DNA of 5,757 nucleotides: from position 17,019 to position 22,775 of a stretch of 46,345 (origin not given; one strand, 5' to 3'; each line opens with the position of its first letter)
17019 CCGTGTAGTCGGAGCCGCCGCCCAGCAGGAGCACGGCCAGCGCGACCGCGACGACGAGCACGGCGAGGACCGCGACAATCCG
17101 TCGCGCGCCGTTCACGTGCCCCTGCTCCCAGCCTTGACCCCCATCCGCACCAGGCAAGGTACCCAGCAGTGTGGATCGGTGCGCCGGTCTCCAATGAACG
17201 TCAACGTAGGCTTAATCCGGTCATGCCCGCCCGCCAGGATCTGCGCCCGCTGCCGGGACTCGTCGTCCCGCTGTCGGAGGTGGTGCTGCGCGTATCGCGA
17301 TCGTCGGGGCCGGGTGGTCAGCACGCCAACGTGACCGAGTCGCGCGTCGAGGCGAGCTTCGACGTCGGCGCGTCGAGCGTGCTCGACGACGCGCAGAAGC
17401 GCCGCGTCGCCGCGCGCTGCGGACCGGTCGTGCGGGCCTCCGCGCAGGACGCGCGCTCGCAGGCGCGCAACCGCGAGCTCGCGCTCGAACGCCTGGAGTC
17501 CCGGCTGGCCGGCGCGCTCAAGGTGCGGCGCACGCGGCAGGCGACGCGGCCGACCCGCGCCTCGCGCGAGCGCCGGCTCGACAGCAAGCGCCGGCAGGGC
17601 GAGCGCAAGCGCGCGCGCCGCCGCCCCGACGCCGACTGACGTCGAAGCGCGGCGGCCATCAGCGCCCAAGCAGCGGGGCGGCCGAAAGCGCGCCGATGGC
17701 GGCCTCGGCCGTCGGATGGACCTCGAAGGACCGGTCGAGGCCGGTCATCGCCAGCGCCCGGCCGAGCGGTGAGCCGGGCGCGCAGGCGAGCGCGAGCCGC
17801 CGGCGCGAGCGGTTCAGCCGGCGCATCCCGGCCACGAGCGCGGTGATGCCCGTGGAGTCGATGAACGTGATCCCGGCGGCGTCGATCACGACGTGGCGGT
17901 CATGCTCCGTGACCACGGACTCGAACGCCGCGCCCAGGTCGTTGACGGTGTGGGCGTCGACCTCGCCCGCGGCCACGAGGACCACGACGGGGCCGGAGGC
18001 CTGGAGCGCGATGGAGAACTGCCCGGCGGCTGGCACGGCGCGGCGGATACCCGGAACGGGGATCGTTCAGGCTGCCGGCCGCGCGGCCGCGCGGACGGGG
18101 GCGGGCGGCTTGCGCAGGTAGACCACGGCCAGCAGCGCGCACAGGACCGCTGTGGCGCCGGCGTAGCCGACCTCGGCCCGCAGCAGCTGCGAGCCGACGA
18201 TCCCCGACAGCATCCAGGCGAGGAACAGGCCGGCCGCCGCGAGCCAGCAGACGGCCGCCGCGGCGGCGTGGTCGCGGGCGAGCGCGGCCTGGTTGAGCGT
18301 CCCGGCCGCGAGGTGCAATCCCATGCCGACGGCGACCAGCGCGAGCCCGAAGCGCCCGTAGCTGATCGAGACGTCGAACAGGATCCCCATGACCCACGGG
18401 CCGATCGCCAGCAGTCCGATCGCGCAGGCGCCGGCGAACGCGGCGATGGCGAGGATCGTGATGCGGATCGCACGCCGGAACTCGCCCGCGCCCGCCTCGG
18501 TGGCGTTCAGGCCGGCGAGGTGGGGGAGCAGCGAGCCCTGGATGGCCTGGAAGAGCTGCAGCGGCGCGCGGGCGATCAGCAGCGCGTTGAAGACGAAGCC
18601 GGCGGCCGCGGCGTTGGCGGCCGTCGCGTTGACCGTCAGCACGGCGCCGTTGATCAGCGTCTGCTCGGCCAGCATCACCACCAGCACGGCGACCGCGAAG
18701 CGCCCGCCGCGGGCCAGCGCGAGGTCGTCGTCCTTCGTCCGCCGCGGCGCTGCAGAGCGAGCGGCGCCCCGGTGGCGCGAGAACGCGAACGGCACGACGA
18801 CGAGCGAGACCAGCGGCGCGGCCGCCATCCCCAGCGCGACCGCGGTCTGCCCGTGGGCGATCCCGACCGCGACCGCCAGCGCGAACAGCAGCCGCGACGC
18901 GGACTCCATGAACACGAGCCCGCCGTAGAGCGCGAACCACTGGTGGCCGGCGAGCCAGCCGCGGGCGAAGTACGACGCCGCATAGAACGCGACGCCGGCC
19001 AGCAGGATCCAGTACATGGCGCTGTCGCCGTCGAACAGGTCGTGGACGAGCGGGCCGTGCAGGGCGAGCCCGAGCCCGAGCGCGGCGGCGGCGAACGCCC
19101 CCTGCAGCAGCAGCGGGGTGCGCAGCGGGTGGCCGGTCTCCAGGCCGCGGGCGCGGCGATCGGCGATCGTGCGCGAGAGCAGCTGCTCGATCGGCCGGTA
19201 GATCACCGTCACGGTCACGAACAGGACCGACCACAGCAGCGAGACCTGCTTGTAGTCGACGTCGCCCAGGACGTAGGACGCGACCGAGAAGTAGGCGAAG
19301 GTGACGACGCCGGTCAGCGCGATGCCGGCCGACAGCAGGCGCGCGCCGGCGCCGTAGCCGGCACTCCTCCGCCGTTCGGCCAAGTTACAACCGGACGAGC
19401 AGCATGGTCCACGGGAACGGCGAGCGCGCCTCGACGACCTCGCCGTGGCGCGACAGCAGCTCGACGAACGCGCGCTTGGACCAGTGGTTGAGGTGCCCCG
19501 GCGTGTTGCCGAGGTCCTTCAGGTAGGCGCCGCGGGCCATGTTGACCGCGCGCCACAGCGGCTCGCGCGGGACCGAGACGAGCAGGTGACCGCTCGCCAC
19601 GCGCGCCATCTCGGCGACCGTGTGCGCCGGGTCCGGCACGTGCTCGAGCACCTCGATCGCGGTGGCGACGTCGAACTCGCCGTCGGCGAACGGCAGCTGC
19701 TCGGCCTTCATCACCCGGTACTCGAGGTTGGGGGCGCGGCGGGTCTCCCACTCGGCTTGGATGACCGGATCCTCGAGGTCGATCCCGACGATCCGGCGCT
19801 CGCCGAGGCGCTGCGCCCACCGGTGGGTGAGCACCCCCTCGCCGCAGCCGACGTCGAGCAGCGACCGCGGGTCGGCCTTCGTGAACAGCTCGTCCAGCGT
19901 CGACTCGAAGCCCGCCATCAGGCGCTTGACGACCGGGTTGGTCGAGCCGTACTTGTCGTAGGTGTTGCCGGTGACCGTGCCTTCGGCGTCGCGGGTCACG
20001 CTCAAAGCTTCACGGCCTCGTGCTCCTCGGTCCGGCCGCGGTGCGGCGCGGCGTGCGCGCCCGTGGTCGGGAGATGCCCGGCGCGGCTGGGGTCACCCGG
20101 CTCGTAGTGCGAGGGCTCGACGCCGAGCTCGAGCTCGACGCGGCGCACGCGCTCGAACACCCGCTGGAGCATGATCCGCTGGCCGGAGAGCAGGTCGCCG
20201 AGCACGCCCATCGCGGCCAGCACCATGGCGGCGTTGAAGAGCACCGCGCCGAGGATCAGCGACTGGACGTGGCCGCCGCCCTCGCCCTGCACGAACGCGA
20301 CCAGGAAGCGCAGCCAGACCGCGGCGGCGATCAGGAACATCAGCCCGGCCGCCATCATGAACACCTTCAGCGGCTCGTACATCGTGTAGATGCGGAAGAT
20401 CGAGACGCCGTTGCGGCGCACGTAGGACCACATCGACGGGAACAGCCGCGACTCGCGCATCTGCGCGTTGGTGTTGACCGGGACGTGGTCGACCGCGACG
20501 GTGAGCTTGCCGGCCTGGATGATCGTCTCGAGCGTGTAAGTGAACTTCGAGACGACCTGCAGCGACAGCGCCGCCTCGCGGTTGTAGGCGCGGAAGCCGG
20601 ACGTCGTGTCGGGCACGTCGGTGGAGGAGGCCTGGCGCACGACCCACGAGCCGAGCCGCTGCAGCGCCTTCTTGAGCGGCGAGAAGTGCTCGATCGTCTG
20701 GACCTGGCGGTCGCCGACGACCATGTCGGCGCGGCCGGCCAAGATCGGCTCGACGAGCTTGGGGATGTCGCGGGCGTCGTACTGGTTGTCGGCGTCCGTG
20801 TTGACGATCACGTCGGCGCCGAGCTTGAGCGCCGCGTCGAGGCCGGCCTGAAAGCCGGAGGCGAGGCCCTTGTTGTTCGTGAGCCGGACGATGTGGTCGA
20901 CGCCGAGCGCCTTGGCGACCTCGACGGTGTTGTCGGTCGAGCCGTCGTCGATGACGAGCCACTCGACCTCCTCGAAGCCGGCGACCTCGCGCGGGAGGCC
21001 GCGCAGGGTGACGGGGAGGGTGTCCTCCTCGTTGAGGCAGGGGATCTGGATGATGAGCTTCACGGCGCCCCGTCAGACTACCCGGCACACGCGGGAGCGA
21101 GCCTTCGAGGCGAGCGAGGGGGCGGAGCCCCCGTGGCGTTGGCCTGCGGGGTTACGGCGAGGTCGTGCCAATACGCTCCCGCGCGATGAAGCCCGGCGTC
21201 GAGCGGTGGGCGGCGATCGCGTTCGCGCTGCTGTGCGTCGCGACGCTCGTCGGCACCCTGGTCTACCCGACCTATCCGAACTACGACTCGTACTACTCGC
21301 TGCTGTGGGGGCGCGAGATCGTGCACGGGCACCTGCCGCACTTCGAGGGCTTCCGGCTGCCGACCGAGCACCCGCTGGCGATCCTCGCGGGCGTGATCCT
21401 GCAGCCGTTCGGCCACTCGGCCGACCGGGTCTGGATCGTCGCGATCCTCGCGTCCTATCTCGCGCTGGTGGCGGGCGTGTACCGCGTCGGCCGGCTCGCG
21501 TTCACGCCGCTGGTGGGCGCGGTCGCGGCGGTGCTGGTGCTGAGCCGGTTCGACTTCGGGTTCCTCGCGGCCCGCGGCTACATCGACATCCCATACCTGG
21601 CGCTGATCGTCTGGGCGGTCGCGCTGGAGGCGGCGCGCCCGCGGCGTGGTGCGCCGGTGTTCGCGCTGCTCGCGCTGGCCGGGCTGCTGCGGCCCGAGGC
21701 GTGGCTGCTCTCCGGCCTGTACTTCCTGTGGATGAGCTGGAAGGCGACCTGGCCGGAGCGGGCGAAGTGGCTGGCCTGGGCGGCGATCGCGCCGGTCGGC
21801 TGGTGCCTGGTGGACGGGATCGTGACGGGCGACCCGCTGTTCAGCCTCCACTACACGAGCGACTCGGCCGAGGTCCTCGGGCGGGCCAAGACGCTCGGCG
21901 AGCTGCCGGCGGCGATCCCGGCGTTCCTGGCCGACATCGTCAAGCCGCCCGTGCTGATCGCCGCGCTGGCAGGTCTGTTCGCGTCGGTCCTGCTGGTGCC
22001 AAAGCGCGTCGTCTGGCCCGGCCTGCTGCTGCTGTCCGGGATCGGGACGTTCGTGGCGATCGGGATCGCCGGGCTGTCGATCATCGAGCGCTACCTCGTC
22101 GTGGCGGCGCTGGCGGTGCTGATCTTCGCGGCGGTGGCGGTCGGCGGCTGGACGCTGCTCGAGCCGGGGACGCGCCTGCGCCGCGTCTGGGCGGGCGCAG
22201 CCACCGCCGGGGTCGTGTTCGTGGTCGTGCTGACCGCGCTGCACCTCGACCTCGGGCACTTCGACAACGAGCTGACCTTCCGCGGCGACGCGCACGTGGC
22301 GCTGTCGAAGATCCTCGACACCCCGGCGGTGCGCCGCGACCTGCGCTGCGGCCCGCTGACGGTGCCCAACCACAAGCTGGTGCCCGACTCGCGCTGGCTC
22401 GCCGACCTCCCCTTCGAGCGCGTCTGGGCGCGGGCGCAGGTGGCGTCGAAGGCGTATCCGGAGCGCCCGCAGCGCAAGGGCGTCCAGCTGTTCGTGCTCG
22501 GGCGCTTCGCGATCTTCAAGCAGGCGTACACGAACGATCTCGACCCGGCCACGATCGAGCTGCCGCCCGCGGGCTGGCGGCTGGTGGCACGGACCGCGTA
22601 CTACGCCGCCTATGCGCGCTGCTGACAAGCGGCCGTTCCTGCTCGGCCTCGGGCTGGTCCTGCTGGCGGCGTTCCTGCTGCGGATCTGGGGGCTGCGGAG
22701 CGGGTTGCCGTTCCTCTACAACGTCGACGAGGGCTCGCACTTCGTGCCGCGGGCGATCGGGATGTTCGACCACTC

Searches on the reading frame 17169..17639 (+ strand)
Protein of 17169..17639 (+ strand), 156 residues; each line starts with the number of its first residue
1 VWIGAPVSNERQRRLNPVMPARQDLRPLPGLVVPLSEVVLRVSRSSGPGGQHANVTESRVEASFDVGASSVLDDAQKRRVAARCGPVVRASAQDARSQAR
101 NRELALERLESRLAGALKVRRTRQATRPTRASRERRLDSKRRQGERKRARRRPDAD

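Call 29: search_protein_families(library=pfam, proteins=[window:17169-17639:+], max_evalue=0.00001)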
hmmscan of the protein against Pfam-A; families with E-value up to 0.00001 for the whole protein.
window:17169-17639:+ (156 aa): 1 family
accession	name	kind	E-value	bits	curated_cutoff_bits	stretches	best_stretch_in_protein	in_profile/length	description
PF00472.26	RF-1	-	4.4e-16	59.3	35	1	33-149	7-115/116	RF-1 domain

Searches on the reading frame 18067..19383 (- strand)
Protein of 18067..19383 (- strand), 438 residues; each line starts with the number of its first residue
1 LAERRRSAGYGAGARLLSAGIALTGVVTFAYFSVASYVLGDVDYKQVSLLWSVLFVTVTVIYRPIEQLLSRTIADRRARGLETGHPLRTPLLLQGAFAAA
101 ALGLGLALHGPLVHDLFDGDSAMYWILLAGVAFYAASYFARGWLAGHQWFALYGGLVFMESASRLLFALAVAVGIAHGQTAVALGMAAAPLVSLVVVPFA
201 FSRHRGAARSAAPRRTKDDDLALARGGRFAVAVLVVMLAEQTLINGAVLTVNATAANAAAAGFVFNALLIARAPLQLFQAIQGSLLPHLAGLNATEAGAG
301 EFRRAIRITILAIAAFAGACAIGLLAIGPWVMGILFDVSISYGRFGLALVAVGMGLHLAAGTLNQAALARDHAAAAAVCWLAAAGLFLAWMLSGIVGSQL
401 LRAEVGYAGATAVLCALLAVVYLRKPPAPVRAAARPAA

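Call 29: search_protein_families(library=pfam, proteins=[window:18067-19383:-], max_evalue=0.00001)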
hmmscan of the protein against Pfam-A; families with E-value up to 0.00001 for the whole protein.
window:18067-19383:- (438 aa): 0 families

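Call 72: search_protein_families(library=pfam, proteins=[window:18067-19383:-], max_evalue=1)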
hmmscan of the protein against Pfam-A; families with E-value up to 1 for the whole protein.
window:18067-19383:- (438 aa): 1 family
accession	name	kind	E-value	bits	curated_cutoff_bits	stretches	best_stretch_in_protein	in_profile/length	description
PF03895.21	YadA_anchor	-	0.046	14.2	22.7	1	167-190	9-32/60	YadA-like membrane anchor domain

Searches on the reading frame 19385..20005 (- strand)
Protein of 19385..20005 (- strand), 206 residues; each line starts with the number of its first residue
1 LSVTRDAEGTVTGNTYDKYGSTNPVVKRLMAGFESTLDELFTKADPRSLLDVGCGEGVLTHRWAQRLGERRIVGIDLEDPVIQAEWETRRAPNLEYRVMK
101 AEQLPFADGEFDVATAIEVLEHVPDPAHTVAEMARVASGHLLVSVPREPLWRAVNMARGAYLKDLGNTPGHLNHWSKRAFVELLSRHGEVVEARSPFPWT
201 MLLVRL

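Call 29: search_protein_families(library=pfam, proteins=[window:19385-20005:-], max_evalue=0.00001)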
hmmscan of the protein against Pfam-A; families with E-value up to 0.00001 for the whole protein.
window:19385-20005:- (206 aa): 6 families
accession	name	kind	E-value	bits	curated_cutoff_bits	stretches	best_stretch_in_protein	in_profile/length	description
PF08241.18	Methyltransf_11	-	4.2e-21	75.8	21.2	1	50-137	1-87/95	Methyltransferase domain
PF13489.12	Methyltransf_23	-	3.1e-19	69.7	27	1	35-188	11-158/164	Methyltransferase domain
PF13649.12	Methyltransf_25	-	3.8e-18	66.4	27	1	50-136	2-92/97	Methyltransferase domain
PF13847.12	Methyltransf_31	-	2.3e-16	60.2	27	1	48-147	6-113/145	Methyltransferase domain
PF08242.18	Methyltransf_12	-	1.5e-14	54.9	30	1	50-136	1-91/98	Methyltransferase domain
PF01209.24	Ubie_methyltran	-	9.5e-08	32.1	20.1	1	38-137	40-143/233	ubiE/COQ5 methyltransferase family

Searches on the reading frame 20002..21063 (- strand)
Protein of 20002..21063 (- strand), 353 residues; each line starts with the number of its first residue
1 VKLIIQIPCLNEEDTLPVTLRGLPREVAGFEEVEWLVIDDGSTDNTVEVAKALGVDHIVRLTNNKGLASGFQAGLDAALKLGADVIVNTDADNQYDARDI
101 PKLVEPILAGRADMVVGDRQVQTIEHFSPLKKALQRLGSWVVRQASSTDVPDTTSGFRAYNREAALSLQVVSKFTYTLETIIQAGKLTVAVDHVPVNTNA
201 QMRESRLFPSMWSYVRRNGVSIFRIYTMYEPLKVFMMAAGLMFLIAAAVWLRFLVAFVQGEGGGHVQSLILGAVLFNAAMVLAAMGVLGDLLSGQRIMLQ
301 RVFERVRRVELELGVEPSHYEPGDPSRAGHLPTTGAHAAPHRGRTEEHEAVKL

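Call 29: search_protein_families(library=pfam, proteins=[window:20002-21063:-], max_evalue=0.00001)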
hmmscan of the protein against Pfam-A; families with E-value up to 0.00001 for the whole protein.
window:20002-21063:- (353 aa): 1 family
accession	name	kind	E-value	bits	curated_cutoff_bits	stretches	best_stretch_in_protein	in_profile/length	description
PF00535.33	Glycos_transf_2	-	1.1e-23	84.5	23.3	1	7-165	4-164/168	Glycosyl transferase family 2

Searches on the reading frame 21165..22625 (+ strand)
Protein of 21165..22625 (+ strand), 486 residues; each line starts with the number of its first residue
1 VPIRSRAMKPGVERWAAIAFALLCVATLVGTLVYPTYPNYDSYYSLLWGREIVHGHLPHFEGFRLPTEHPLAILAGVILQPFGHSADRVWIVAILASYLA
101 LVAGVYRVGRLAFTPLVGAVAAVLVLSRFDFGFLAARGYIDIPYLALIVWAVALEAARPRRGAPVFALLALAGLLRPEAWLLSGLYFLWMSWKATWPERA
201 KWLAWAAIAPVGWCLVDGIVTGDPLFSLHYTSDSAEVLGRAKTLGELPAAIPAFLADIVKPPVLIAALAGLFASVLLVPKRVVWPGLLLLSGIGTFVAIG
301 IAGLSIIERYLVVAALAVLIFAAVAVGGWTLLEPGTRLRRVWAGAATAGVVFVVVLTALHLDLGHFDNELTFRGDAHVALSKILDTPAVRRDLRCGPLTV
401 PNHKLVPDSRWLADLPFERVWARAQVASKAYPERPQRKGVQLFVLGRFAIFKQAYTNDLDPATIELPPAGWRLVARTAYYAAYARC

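Call 29: search_protein_families(library=pfam, proteins=[window:21165-22625:+], max_evalue=0.00001)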
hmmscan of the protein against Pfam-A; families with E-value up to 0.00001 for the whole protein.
window:21165-22625:+ (486 aa): 0 families

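Call 72: search_protein_families(library=pfam, proteins=[window:21165-22625:+], max_evalue=1)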
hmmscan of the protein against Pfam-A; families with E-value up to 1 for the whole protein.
window:21165-22625:+ (486 aa): 1 family
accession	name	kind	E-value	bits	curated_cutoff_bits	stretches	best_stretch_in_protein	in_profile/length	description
PF11125.13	Phage_MS2_lysis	-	0.071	13.6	25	1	430-459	5-34/54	Bacteriophage MS2, lysis protein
